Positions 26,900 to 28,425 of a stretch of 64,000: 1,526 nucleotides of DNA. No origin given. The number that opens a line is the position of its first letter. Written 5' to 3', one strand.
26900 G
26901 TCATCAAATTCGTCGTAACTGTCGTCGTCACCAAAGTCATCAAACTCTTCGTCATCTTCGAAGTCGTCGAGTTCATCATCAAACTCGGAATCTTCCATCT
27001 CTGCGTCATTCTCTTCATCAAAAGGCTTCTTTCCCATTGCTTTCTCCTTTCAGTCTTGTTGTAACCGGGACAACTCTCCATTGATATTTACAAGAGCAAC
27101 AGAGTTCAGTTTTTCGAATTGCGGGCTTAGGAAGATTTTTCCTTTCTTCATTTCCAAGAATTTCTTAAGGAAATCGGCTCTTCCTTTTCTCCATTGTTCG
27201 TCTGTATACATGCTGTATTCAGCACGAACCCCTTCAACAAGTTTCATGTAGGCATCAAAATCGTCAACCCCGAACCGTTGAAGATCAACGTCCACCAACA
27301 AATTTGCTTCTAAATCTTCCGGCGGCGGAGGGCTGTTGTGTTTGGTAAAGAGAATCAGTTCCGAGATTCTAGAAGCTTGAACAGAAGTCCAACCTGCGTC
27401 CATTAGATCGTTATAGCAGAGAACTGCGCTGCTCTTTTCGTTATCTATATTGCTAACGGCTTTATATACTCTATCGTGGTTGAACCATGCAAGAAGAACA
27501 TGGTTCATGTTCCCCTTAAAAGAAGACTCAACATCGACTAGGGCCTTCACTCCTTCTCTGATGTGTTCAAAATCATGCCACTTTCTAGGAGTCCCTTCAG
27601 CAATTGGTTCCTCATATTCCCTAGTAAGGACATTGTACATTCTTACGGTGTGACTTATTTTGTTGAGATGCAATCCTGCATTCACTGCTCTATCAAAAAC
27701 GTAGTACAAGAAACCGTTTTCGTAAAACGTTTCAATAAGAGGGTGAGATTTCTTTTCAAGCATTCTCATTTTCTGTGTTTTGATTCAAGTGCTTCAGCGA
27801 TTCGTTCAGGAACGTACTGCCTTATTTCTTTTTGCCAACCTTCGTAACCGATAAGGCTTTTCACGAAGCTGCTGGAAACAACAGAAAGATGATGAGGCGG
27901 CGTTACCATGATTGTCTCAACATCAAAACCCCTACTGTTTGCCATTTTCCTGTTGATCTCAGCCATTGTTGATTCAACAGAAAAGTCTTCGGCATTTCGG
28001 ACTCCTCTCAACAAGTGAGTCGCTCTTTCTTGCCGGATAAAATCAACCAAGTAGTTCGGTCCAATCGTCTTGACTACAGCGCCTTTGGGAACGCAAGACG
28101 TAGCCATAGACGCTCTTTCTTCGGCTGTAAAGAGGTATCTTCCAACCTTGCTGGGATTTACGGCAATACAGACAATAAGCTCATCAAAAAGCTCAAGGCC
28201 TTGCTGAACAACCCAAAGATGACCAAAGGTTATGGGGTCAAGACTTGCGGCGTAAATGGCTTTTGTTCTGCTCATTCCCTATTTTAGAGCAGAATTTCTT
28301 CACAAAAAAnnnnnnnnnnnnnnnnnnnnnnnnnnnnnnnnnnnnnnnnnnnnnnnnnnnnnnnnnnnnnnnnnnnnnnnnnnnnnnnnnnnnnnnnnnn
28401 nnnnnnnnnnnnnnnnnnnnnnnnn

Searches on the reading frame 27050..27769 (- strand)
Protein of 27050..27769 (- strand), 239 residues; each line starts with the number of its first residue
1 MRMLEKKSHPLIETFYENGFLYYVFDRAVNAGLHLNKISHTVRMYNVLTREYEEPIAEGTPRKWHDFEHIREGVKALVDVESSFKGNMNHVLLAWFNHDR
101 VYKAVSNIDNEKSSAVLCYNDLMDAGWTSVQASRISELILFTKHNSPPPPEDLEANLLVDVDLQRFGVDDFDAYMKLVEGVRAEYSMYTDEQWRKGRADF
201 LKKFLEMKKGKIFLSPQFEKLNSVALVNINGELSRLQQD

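Call 6: search_protein_families(library=pfam, proteins=[window:27050-27769:-], max_evalue=0.01)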
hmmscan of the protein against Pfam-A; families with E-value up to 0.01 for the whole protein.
window:27050-27769:- (239 aa): 0 families

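Call 9: search_protein_families(library=phrogs, proteins=[window:27050-27769:-], max_evalue=0.001)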
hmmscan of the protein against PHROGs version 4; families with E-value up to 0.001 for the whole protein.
window:27050-27769:- (239 aa): 1 family
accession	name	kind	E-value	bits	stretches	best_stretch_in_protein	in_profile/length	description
phrog_19425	-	other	2.9e-18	67.3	1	61-237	20-204/207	phosphohydrolase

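Call 11: search_dna_similar(query=window:27050-27769:-, collection=phages, mode=protein, max_evalue=0.001)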
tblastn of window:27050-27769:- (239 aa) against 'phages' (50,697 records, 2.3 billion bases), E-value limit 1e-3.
Records with a match: 7; places in all: 7; records where one place covers at least 80% of the query: 1.
Best place of each record, by identity: <60% 7.
By first word of the organism name: Rhodococcus 5; Bacteriophage 1; Phage 1.
By host as written in the record: Rhodococcus erythropolis RIA 643 4; - 2; Rhodococcus erythropolis NRRL B-1574 1.
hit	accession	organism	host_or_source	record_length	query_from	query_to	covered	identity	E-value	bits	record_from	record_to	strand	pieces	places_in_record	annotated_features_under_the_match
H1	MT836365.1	Bacteriophage sp.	human fecal samples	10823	48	236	79%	32.3%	9e-5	49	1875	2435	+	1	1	record has no annotation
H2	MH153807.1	Rhodococcus phage Peregrin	Rhodococcus erythropolis RIA 643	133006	59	208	63%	32.7%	5e-10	65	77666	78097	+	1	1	129: hypothetical protein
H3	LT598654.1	Phage NCTB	surface water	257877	47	238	80%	25.5%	4e-4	47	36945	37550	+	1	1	hypothetical protein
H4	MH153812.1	Rhodococcus phage Grayson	Rhodococcus erythropolis RIA 643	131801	59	208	63%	32.0%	2e-10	66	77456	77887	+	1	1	129: hypothetical protein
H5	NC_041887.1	Rhodococcus phage Weasels2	Rhodococcus erythropolis RIA 643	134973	59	238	75%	26.2%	1e-6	55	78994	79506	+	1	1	phosphohydrolase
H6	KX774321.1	Rhodococcus phage Weasels2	Rhodococcus erythropolis RIA 643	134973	59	238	75%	26.2%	1e-6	55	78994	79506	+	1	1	hypothetical protein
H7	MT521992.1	Rhodococcus phage NiceHouse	Rhodococcus erythropolis NRRL B-1574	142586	98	205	45%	35.2%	2e-7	57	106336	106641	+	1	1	193: hydrolase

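Call 12: find_related_loci(query=window:27050-27769:-, collection=viral_contigs, flank=4000)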
Query window:27050-27769:- (239 aa) in viral_contigs; peptide patterns used: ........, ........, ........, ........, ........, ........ (x = any residue, [..] = any of these).
6 stretches matched a pattern, but none encodes a relative of the query by tblastn (E <= 1e-3).

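Call 14: find_encoding_contigs(protein=window:27050-27769:-, flank=5000, max_places=10)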
Protein window:27050-27769:- (239 aa): 2 contigs read that carry it; 2 places shown.
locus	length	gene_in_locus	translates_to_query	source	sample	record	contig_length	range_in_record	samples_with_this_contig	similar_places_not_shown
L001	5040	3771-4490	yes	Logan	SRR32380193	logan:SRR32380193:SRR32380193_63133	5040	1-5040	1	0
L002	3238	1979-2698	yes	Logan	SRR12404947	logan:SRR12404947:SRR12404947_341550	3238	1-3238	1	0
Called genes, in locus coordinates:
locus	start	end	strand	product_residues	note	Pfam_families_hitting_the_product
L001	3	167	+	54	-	?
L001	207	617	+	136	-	-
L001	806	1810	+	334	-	PF02463:SMC_N, PF13175:AAA_15 (weak), PF13476:AAA_23 (weak), PF13304:AAA_21, PF13175:AAA_15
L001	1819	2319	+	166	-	-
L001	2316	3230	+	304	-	-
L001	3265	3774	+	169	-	PF01467:CTP_transf_like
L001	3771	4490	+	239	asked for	-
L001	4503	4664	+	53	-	-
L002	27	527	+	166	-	-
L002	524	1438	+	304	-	-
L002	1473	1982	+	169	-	PF01467:CTP_transf_like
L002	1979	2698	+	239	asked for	-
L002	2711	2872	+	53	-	-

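Call 18: find_homologous_proteins(query=window:27050-27769:-, max_evalue=0.001)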
Query window:27050-27769:- (239 aa): 3 proteins with E <= 0.001 among 216 candidates.
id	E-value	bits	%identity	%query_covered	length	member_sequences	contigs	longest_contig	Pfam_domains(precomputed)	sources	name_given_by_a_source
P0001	1.8e-158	543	100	100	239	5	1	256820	-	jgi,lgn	-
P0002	9.9e-134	462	81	100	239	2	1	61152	-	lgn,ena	-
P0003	6.6e-129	446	82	99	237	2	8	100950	-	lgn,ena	-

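Call 19: find_encoding_contigs(protein=P0002, flank=6000, max_places=6)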
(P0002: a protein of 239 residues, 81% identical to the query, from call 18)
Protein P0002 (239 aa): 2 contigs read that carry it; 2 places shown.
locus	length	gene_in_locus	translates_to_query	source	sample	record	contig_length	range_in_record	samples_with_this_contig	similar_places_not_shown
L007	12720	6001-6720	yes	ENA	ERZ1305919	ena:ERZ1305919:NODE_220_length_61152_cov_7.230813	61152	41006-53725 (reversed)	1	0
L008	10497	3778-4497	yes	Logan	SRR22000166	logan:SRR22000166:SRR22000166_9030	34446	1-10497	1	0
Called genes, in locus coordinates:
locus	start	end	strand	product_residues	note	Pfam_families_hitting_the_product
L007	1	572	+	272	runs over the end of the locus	-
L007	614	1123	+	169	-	-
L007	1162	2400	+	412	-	PF01145:Band_7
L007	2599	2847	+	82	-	-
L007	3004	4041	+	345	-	PF13476:AAA_23 (faint), PF02463:SMC_N, PF13304:AAA_21 (faint), PF13175:AAA_15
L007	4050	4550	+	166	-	-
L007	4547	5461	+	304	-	-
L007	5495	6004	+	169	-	PF01467:CTP_transf_like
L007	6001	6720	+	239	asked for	-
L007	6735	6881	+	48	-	-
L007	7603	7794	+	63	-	-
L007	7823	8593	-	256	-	-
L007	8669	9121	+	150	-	PF01327:Pep_deformylase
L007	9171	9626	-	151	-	-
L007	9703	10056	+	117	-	-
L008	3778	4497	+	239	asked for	-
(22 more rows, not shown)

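Call 20: find_encoding_contigs(protein=P0003, flank=6000, max_places=8)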
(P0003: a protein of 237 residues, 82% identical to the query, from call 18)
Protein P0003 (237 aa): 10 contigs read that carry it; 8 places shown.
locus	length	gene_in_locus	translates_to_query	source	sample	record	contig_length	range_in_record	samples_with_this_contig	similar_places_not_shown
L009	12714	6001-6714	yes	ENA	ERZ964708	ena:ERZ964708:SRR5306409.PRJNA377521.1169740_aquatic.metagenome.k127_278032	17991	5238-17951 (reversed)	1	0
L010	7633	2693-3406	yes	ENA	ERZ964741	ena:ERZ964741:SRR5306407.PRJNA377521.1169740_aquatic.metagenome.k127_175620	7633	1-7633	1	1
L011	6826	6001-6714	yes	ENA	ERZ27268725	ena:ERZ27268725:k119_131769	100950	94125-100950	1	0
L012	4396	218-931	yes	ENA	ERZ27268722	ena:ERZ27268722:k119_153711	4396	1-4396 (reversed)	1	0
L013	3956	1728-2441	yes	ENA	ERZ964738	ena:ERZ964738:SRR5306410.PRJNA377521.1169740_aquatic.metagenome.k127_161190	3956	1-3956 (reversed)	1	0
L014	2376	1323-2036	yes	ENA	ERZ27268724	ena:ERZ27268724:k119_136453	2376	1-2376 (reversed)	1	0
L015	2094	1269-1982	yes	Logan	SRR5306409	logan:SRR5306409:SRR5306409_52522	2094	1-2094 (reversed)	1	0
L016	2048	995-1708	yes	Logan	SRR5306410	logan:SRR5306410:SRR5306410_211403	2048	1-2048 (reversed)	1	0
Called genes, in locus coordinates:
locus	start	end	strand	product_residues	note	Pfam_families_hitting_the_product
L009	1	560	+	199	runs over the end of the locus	?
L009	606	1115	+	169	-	-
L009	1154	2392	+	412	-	PF01145:Band_7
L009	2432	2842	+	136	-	-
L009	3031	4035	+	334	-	PF02463:SMC_N, PF13175:AAA_15 (weak), PF13476:AAA_23 (weak), PF13304:AAA_21, PF13175:AAA_15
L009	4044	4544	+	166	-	-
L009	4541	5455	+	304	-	-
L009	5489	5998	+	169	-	PF01467:CTP_transf_like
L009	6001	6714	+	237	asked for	-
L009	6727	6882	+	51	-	-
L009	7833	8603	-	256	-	-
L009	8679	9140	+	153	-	PF01327:Pep_deformylase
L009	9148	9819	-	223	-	-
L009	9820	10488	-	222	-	-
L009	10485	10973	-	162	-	-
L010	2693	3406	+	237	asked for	-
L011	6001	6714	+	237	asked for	-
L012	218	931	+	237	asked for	-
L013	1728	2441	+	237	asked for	-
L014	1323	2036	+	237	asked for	-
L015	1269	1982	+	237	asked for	-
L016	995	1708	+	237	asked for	-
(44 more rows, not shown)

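Call 26: get_annotated_region(hit=H3, flank=4000)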
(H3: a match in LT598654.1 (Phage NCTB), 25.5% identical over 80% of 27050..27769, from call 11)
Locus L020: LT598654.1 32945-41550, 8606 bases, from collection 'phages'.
description: Phage NCTB genome assembly, complete genome: monopartite.
organism: Phage NCTB (NCBI taxid 1857647)
taxonomy: Viruses; Duplodnaviria; Heunggongvirae; Uroviricota; Caudoviricetes
host: -; source: surface water; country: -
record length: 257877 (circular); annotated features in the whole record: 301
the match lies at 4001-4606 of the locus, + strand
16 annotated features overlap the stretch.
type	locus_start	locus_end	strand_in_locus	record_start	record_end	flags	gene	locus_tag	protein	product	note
CDS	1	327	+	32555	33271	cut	-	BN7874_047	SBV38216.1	hypothetical protein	-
CDS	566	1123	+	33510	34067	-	-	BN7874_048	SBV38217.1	hypothetical protein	-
CDS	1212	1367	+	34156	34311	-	-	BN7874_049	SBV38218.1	hypothetical protein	-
CDS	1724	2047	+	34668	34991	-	-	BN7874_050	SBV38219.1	hypothetical protein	-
CDS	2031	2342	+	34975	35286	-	-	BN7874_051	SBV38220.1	hypothetical protein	-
CDS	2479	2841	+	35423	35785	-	-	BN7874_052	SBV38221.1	hypothetical protein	-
CDS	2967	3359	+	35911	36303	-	-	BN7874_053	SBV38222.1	hypothetical protein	-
CDS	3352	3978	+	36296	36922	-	-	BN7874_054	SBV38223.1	hypothetical protein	-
CDS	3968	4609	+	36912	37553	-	-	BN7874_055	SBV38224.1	hypothetical protein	-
CDS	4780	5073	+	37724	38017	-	-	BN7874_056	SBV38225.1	hypothetical protein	-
CDS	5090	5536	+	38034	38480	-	-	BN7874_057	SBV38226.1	hypothetical protein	-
CDS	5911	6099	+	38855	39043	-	-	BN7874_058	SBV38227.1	hypothetical protein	-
CDS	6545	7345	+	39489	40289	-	-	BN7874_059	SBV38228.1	hypothetical protein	-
CDS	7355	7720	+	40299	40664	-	-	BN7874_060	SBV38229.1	hypothetical protein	-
CDS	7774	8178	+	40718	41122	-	-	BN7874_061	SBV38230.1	hypothetical protein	-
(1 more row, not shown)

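Call 47: search_protein_families(library=padloc, proteins=[window:27050-27769:-], max_evalue=0.01)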
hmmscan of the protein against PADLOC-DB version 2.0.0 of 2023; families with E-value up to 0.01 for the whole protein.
window:27050-27769:- (239 aa): 0 families

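Call 48: search_protein_families(library=ncbifam, proteins=[window:27050-27769:-], max_evalue=0.01)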
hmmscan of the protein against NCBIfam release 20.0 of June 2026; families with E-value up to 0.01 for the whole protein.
window:27050-27769:- (239 aa): 0 families

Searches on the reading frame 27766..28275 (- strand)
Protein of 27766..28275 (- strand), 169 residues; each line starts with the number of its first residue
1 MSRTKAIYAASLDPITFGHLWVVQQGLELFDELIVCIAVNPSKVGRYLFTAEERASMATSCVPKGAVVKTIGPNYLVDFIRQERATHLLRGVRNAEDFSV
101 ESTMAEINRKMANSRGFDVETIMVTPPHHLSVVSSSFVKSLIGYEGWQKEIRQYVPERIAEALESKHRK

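Call 6: search_protein_families(library=pfam, proteins=[window:27766-28275:-], max_evalue=0.01)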
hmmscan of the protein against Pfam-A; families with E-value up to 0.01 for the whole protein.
window:27766-28275:- (169 aa): 1 family
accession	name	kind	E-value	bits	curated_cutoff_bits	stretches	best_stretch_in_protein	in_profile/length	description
PF01467.32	CTP_transf_like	-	1.2e-12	48.6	21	1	11-137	5-129/133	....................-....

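Call 9: search_protein_families(library=phrogs, proteins=[window:27766-28275:-], max_evalue=0.001)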
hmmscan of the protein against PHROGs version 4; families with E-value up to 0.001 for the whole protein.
window:27766-28275:- (169 aa): 1 family
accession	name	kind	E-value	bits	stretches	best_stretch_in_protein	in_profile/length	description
phrog_29208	-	unknown function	1.1e-26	94.5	1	1-168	1-160/163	-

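Call 33: find_related_loci(query=A4, collection=viral_contigs, flank=4000)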
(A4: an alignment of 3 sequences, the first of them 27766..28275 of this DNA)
Query A4 (169 aa) in viral_contigs; peptide patterns used: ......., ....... (x = any residue, [..] = any of these).
34 stretches matched a pattern; 5 encode a relative of the query (tblastn E <= 1e-3); 5 distinct loci.
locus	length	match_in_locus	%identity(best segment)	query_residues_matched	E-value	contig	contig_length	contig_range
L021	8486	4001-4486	35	4-166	5e-26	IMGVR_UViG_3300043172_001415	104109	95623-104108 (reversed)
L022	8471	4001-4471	34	1-166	5e-29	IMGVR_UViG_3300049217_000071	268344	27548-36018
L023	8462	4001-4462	35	4-166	2e-24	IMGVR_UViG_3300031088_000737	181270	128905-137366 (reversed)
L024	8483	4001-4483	33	6-166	2e-22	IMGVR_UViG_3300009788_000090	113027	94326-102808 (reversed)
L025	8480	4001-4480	33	5-166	2e-27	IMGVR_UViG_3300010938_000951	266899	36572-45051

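Call 47: search_protein_families(library=padloc, proteins=[window:27766-28275:-], max_evalue=0.01)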
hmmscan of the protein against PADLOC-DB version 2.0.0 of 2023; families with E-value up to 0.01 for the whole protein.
window:27766-28275:- (169 aa): 0 families

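Call 48: search_protein_families(library=ncbifam, proteins=[window:27766-28275:-], max_evalue=0.01)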
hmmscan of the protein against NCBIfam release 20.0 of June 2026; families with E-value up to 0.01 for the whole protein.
window:27766-28275:- (169 aa): 8 families
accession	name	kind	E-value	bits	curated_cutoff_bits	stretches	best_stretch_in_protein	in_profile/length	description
TIGR01510.1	coaD_prev_kdtB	equivalog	2.3e-38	131.7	103.3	1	6-166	2-154/155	pantetheine-phosphate adenylyltransferase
TIGR00125.1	cyt_tran_rel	domain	8.3e-11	41.9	27.7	1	7-63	3-61/65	adenylyltransferase/cytidyltransferase family protein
NF002243.0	PRK01153.1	subfamily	6.7e-07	29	127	1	5-161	2-156/175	nicotinamide-nucleotide adenylyltransferase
TIGR01527.1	arch_NMN_Atrans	equivalog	1.6e-06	27.8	181.2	1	6-161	2-155/167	nicotinamide-nucleotide adenylyltransferase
NF000842.0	PRK00071.2-1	equivalog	0.0028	17.3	167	1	6-57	5-54/191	nicotinate-nucleotide adenylyltransferase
NF003791.0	PRK05379.2-3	equivalog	0.0036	16.6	409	1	5-64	7-67/340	bifunctional nicotinamide-nucleotide adenylyltransferase/Nudix hydroxylase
NF003790.0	PRK05379.2-2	equivalog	0.0051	15.9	403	1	2-67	18-84/354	bifunctional nicotinamide mononucleotide adenylyltransferase/ADP-ribose pyrophosphatase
NF003786.0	PRK05379.1-2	equivalog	0.0068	15.6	397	1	10-64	21-76/354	bifunctional nicotinamide-nucleotide adenylyltransferase/Nudix hydroxylase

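Call 79: find_homologous_proteins(query=window:27766-28275:-, max_evalue=1e-20)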
Query window:27766-28275:- (169 aa): 18 proteins with E <= 1e-20 among 74 candidates.
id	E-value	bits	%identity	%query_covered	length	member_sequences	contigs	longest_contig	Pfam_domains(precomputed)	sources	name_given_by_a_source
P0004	7.5e-106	369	100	100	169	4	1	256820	PF01467.33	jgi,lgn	-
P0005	3.5e-94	331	88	100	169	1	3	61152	PF01467.33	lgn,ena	-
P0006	7.1e-94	330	87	100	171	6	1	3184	PF01467.33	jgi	-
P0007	9.5e-93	326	88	100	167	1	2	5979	PF01467.33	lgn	-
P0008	3.2e-76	273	72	99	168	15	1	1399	PF01467.33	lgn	-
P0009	3.4e-76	272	70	99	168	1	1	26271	PF01467.33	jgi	jgi:pantetheine-phosphate adenylyltransferase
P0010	1.2e-73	264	68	99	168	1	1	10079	PF01467.33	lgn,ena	-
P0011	9.1e-68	245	63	97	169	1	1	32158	PF01467.33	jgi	-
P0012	2.6e-60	221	61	100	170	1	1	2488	PF01467.33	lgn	-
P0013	7.9e-60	219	80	73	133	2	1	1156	PF01467.33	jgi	jgi:pantetheine-phosphate adenylyltransferase/8-oxo-dGTP diphosphatase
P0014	2.9e-59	217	60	98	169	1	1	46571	PF01467.33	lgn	-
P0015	4.9e-58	213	60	98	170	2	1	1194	PF01467.33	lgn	-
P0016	4.3e-57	210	58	96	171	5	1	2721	PF01467.33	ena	-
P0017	1.2e-47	180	51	100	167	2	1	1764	PF01467.33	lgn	-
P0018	5.7e-45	171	51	98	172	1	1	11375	PF01467.33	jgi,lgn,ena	-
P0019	4.8e-32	129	41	96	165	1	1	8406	PF08218.18,PF01467.33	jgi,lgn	-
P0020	7.8e-27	112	41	98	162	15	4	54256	PF01467.33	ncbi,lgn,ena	-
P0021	4.9e-24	103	38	98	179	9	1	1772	PF01467.33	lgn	-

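Call 80: find_encoding_contigs(protein=P0009, flank=5000, max_places=2)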
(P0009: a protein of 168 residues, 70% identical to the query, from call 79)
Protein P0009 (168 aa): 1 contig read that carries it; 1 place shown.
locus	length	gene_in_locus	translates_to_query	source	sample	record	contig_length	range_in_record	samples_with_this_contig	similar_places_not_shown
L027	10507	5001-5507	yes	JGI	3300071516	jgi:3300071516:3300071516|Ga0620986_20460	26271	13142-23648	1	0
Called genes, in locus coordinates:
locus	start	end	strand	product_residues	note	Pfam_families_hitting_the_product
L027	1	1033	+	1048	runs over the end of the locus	PF00176:SNF2-rel_dom, PF00270:DEAD (weak), PF04851:ResIII (weak), PF00271:Helicase_C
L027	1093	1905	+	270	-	-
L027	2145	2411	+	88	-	-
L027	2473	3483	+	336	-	PF02463:SMC_N, PF13175:AAA_15 (faint), PF13476:AAA_23, PF00005:ABC_tran (faint), PF13304:AAA_21 (faint)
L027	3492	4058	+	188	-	-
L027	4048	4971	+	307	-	-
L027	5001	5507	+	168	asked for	PF01467:CTP_transf_like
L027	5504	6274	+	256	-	-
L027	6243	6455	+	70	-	-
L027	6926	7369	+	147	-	PF01327:Pep_deformylase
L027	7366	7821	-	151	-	-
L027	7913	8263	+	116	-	-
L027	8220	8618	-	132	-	-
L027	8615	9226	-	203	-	-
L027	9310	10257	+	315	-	PF02511:Thy1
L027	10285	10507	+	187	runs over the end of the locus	PF00929:RNase_T, PF16473:Rv2179c-like (faint)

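Call 81: find_encoding_contigs(protein=P0011, flank=5000, max_places=2)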
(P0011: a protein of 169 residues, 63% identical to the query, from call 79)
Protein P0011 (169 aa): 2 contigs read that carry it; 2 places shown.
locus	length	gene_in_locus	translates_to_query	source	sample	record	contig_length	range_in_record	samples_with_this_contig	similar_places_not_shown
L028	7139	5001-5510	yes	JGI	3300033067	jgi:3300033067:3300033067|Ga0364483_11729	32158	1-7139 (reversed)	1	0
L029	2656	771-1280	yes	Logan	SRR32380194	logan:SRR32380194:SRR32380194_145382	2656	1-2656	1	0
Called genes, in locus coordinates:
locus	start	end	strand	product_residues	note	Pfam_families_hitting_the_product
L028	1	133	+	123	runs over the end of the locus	-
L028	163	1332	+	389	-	PF01145:Band_7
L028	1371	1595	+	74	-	-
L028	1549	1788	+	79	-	-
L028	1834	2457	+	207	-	-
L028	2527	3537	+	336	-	PF02463:SMC_N (faint), PF13175:AAA_15 (faint), PF13476:AAA_23 (faint), PF00005:ABC_tran (faint), PF13304:AAA_21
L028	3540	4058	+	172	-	-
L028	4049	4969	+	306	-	-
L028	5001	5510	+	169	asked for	PF01467:CTP_transf_like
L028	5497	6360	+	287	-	-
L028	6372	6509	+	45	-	-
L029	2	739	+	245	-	?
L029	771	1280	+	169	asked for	PF01467:CTP_transf_like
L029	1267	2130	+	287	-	-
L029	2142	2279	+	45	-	-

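Call 82: find_encoding_contigs(protein=P0014, flank=5000, max_places=2)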
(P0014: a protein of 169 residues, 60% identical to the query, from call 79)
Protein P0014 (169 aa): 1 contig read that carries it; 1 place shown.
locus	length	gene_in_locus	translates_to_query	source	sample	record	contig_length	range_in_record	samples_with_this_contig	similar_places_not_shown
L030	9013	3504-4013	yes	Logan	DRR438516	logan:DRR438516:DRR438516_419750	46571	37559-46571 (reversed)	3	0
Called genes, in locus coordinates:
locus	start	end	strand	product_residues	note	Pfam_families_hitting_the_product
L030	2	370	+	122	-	?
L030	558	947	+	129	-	-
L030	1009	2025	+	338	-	PF02463:SMC_N, PF13476:AAA_23, PF00005:ABC_tran (faint), PF13304:AAA_21, PF13175:AAA_15 (weak)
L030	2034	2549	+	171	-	-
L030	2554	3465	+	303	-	-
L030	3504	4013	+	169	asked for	PF01467:CTP_transf_like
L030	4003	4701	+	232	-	-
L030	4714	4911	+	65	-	-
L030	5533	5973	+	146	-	PF01327:Pep_deformylase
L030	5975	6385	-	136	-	-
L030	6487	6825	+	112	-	-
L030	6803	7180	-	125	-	-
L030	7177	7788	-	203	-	-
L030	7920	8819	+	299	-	PF02511:Thy1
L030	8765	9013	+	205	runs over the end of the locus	PF00929:RNase_T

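Call 85: find_encoding_contigs(protein=P0010, flank=4000, max_places=2)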
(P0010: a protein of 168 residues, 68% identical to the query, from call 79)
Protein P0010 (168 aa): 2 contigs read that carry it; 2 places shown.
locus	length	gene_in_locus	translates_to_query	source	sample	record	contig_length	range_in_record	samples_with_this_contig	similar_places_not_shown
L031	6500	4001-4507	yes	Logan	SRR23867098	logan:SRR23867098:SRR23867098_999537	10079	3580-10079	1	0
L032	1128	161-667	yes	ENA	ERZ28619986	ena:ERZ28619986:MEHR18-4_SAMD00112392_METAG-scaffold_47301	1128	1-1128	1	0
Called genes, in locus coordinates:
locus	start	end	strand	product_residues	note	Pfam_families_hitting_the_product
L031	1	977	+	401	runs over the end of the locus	PF01145:Band_7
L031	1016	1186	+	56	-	-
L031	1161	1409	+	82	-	-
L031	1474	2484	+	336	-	PF02463:SMC_N, PF13175:AAA_15 (weak), PF13476:AAA_23, PF00005:ABC_tran (faint), PF13304:AAA_21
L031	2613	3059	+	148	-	-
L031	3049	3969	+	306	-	-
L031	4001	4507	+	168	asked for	PF01467:CTP_transf_like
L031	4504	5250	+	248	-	-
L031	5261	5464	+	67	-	-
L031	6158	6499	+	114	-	?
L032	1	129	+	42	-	?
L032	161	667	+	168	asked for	PF01467:CTP_transf_like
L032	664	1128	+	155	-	?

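Call 86: find_encoding_contigs(protein=P0018, flank=4000, max_places=2)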
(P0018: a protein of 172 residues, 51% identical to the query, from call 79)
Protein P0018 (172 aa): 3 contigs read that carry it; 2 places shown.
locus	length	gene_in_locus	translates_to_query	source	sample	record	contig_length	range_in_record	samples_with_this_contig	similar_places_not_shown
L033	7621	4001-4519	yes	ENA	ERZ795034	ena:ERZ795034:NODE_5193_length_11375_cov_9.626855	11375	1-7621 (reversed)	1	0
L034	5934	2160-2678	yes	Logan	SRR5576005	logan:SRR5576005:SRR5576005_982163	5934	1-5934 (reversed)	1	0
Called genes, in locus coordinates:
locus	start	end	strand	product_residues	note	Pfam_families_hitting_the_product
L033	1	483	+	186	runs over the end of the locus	-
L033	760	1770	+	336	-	PF02463:SMC_N (faint), PF13175:AAA_15 (weak), PF13476:AAA_23, PF00005:ABC_tran (faint), PF13304:AAA_21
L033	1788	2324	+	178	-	-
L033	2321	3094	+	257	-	PF00685:Sulfotransfer_1 (faint), PF13469:Sulfotransfer_3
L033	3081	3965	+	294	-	-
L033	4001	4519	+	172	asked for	PF01467:CTP_transf_like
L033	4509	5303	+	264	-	-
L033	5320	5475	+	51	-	-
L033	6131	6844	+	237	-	PF01327:Pep_deformylase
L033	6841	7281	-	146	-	-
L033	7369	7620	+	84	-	?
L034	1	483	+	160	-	?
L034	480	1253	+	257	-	PF00685:Sulfotransfer_1 (faint), PF13469:Sulfotransfer_3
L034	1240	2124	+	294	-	-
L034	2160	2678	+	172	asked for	PF01467:CTP_transf_like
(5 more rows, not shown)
